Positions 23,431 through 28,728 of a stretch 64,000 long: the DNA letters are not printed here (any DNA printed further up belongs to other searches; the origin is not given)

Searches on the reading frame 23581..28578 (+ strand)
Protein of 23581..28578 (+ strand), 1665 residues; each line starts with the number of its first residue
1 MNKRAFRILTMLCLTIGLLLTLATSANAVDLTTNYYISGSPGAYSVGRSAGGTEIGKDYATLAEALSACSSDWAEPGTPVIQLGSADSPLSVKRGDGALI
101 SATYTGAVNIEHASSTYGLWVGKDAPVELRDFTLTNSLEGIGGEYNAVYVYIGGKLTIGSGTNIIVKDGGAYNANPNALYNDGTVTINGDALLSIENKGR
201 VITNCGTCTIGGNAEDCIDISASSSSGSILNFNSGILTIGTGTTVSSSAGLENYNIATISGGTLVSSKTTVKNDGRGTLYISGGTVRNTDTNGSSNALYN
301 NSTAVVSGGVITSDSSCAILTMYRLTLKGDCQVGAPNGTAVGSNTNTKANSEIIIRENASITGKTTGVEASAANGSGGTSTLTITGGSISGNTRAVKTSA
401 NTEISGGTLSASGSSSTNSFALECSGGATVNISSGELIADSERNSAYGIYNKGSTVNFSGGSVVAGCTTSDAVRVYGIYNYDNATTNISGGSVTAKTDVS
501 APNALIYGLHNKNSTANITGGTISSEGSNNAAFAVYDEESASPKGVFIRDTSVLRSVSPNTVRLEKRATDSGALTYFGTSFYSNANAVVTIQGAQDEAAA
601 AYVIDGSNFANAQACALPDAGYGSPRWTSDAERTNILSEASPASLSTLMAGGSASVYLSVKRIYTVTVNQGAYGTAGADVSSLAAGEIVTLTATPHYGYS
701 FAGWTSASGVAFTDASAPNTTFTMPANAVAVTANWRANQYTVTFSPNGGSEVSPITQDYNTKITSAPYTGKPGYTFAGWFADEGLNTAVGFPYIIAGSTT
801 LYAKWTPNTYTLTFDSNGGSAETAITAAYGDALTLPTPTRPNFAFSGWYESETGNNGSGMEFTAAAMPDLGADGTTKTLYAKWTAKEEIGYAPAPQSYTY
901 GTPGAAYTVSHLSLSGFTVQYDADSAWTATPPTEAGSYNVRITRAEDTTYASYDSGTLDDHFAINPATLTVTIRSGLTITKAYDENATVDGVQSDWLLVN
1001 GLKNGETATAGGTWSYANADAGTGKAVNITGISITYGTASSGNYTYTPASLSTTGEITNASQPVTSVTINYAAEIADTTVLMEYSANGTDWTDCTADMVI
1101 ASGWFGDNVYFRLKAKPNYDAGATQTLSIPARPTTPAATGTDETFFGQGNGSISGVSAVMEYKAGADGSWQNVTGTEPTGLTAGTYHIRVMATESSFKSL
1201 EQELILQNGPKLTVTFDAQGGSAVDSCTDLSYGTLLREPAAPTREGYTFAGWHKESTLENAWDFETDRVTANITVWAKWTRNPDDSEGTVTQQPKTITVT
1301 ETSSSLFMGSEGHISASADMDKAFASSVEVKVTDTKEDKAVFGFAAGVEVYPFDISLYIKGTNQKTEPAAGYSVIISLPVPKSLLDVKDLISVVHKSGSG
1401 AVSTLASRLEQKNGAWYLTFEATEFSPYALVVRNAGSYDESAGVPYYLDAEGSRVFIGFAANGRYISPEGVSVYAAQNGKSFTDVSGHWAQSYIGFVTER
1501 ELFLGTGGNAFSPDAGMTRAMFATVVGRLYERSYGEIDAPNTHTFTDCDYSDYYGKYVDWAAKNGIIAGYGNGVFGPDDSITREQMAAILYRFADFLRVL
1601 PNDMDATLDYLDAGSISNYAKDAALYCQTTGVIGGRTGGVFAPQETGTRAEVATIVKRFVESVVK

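Call 63: search_protein_families(library=pfam, proteins=[window:23581-28578:+], max_evalue=0.001)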
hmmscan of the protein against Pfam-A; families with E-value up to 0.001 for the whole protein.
window:23581-28578:+ (1665 aa): 4 families
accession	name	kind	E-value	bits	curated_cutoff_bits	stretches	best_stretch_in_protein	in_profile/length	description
PF09479.16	Flg_new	-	3.8e-45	152.3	27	3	1213-1278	2-65/65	Listeria-Bacteroides repeat domain (List_Bact_rpt)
PF00395.25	SLH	-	6e-30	103.4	20.8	3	1545-1587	2-44/44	S-layer homology domain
PF18998.6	Flg_new_2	-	3.9e-18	65.6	23.6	1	664-739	1-73/73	Divergent InlB B-repeat domain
PF18657.6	YDG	-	1.3e-08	35.3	25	1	966-1048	2-82/85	YDG domain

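Call 64: search_protein_families(library=padloc, proteins=[window:23581-28578:+], max_evalue=0.001)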
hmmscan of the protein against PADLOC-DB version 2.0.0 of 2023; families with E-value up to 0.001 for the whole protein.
window:23581-28578:+ (1665 aa): 0 families
